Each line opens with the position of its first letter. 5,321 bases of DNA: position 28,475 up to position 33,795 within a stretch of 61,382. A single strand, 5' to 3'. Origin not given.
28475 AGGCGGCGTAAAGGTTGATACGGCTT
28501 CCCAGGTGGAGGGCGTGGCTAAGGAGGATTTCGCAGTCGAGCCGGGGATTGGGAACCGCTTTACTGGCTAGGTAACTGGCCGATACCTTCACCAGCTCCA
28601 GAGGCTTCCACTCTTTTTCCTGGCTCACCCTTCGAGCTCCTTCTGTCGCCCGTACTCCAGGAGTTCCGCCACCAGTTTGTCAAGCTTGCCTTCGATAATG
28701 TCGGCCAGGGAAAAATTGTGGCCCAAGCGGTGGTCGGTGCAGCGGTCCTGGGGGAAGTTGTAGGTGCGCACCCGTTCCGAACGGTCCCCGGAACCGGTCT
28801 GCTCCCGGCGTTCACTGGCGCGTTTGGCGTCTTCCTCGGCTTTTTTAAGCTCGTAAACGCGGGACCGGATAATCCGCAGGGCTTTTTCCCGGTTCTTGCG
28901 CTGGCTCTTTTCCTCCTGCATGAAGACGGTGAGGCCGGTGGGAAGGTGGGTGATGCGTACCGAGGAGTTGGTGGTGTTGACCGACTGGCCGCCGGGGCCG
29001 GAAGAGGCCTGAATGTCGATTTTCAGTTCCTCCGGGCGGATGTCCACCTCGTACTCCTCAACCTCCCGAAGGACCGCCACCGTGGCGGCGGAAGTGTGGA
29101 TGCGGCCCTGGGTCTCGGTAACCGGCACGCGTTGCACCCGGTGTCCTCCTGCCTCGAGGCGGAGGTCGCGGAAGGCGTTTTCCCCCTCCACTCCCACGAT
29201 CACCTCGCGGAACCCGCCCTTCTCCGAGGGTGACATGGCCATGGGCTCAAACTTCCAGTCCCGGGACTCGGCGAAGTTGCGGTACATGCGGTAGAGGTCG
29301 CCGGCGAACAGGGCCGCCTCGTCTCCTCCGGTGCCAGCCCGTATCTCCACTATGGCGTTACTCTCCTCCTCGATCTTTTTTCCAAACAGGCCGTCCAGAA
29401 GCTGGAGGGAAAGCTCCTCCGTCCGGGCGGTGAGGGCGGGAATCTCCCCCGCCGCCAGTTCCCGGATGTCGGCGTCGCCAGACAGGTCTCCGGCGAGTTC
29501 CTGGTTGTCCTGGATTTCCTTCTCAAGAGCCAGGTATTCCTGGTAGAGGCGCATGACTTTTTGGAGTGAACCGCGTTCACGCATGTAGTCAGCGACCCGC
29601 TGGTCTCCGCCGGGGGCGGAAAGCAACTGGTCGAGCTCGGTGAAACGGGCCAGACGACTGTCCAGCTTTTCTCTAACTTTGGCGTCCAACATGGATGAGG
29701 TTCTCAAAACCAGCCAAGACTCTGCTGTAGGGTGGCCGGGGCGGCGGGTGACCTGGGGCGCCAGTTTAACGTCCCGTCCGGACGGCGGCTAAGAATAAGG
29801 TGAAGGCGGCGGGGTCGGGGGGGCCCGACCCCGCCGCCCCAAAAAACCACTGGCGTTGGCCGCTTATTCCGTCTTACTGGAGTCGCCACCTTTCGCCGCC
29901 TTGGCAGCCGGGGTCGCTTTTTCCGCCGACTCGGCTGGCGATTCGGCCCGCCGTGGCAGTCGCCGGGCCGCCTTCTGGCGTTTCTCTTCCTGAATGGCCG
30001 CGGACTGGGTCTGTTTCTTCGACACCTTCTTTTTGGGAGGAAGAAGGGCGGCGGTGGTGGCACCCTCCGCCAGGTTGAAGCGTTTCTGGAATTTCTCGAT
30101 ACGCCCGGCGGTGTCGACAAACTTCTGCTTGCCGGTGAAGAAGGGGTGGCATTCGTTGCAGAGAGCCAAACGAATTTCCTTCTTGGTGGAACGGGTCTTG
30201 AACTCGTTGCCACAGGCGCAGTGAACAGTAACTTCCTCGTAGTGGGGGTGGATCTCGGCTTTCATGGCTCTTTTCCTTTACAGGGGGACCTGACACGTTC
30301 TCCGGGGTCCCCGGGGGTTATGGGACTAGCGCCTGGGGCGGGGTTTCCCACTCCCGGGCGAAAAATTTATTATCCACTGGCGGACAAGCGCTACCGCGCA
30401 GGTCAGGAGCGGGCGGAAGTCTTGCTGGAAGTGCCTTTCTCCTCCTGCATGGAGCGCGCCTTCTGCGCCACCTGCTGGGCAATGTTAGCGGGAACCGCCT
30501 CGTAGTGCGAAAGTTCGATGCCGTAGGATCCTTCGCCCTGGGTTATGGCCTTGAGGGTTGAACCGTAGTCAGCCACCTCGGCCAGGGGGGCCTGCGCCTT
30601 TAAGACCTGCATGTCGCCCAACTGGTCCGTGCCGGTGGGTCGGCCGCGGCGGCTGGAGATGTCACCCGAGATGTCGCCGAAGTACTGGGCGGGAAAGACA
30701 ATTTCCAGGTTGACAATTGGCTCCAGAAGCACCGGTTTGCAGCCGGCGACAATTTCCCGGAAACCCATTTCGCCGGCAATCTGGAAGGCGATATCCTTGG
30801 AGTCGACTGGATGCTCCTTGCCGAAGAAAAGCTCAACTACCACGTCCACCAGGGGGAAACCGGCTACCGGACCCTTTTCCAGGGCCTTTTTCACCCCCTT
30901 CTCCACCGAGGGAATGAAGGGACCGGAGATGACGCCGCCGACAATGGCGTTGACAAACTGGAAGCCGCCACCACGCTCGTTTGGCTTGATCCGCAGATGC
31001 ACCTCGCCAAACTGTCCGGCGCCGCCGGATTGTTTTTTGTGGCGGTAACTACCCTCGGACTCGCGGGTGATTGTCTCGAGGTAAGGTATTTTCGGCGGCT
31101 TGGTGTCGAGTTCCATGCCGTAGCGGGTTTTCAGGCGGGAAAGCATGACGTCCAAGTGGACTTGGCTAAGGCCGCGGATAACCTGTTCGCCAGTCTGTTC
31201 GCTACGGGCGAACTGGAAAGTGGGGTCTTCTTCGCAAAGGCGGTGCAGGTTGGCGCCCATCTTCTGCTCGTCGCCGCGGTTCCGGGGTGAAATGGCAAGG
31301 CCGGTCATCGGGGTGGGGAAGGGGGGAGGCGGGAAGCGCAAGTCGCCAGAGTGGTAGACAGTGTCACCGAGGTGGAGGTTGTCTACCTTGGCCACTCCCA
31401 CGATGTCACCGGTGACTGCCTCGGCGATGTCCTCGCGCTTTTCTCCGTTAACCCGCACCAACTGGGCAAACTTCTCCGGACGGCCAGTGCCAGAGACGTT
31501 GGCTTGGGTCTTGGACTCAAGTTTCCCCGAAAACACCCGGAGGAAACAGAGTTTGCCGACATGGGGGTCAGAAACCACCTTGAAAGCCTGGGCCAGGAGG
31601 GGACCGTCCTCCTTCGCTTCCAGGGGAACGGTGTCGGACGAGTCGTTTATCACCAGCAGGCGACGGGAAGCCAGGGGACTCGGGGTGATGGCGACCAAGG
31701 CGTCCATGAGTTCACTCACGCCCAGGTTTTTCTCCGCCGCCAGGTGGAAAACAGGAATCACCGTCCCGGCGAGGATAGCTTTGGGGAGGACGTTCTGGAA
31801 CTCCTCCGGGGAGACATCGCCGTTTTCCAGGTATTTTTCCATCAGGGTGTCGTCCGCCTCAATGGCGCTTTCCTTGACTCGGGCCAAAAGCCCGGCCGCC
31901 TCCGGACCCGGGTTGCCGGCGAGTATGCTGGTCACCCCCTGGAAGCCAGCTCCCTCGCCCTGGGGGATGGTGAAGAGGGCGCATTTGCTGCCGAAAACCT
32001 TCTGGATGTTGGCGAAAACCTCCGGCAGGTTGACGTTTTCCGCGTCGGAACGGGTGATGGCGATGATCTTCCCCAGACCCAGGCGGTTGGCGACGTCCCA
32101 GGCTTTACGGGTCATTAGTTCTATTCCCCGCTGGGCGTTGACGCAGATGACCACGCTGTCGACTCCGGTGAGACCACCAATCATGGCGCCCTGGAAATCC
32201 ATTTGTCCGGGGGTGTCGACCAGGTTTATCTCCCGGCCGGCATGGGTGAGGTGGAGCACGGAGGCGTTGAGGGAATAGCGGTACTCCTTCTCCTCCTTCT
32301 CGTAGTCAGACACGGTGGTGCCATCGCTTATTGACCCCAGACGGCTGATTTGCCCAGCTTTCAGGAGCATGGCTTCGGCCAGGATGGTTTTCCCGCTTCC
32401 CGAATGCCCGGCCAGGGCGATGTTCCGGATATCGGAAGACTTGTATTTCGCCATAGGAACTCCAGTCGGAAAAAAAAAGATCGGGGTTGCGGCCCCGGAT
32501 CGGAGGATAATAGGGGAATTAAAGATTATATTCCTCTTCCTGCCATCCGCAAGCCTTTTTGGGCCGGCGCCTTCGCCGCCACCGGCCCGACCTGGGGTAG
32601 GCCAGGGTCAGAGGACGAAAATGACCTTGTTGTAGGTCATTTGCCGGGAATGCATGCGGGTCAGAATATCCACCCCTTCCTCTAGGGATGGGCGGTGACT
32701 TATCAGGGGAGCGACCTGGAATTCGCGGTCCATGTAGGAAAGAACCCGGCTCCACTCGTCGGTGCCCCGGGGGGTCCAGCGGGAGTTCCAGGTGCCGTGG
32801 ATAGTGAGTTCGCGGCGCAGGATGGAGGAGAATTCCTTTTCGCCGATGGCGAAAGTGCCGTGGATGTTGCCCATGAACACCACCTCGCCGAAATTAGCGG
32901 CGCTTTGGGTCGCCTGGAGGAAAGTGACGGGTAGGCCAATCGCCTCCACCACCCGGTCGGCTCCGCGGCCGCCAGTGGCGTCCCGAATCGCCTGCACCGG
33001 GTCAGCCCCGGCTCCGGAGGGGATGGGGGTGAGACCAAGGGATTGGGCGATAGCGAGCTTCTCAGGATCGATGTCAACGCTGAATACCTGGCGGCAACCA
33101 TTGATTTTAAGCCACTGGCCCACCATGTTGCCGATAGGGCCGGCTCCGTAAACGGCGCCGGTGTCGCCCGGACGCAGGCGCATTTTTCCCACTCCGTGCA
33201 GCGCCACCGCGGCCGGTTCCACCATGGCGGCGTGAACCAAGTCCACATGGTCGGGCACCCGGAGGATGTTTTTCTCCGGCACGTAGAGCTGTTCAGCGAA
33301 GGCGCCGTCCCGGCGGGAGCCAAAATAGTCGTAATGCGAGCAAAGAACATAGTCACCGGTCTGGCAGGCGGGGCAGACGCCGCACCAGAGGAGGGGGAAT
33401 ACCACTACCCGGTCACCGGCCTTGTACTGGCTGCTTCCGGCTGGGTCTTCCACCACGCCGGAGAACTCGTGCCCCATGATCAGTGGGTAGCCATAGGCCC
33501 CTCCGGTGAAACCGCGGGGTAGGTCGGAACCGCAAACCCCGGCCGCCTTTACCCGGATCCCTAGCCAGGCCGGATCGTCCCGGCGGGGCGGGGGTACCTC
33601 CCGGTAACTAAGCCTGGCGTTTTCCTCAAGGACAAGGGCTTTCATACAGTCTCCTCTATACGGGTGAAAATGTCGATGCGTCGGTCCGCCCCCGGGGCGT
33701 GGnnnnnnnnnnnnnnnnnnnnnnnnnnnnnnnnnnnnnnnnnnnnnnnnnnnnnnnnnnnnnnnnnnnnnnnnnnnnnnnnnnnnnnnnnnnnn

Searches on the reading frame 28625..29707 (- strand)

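Call 67: search_protein_families(library=pfam, proteins=[window:28625-29707:-], max_evalue=0.00001)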
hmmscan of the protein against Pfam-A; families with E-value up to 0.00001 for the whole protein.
window:28625-29707:- (360 aa): 2 families
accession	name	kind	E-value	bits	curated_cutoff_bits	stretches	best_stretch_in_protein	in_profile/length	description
PF03462.23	PCRF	-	2.2e-57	194.5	24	1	21-210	4-194/194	PCRF domain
PF00472.26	RF-1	-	1.5e-37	128.5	35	1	218-327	2-116/116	RF-1 domain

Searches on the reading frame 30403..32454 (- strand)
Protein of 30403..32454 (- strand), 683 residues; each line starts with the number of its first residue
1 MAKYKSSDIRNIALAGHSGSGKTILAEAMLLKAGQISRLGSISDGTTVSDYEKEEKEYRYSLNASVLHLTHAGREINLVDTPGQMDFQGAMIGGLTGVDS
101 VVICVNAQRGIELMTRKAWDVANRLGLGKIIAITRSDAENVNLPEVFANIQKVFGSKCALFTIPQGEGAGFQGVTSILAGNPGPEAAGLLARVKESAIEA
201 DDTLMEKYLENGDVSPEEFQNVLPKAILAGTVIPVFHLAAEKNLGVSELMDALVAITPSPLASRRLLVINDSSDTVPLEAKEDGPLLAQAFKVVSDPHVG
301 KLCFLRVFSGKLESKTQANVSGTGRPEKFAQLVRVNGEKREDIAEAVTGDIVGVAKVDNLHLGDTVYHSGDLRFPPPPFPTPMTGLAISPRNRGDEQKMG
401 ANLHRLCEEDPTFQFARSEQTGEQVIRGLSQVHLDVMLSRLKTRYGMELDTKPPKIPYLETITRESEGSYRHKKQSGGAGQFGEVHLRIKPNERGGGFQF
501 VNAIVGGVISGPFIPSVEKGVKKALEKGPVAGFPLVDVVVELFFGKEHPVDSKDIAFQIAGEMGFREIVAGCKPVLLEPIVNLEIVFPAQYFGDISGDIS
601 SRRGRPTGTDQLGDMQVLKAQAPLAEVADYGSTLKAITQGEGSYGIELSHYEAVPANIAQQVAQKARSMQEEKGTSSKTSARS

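Call 67: search_protein_families(library=pfam, proteins=[window:30403-32454:-], max_evalue=0.00001)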
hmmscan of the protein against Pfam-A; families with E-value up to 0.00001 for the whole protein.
window:30403-32454:- (683 aa): 6 families
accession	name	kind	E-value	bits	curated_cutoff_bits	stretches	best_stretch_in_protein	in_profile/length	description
PF03764.24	EFG_IV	-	7.6e-36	123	24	1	454-570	1-118/121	Elongation factor G, domain IV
PF00009.33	GTP_EFTU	-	1.2e-33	116.7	26.5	1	8-258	2-187/188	Elongation factor Tu GTP binding domain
PF14492.12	EFG_III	-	1.5e-24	86.3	27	1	379-452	1-74/75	Elongation Factor G, domain III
PF00679.30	EFG_C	-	3e-24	85.3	27.9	1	575-661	1-88/89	Elongation factor G C-terminus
PF22042.2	EF-G_D2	-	4.8e-13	49.5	27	1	289-367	5-82/84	Elongation factor G domain 2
PF03144.31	GTP_EFTU_D2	-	3.9e-09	37.2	30.3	1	300-366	1-72/73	Elongation factor Tu domain 2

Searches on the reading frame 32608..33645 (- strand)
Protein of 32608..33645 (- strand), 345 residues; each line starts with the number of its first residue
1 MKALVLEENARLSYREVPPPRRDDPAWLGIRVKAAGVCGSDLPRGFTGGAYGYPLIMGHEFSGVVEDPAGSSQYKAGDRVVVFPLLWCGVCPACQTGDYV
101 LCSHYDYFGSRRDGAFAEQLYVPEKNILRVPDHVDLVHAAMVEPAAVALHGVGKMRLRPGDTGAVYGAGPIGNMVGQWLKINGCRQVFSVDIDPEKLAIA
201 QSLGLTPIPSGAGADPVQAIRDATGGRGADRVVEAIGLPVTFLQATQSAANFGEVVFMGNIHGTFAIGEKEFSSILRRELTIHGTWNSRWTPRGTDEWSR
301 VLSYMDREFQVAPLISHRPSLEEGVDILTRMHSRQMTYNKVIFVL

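Call 67: search_protein_families(library=pfam, proteins=[window:32608-33645:-], max_evalue=0.00001)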
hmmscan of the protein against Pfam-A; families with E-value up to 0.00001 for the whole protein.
window:32608-33645:- (345 aa): 2 families
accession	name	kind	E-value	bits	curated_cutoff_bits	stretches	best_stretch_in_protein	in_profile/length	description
PF08240.17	ADH_N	-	2.1e-25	89.4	23.5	1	25-132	2-104/104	Alcohol dehydrogenase GroES-like domain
PF00107.32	ADH_zinc_N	-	3.3e-22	79.3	31.8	1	170-303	1-125/129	Zinc-binding dehydrogenase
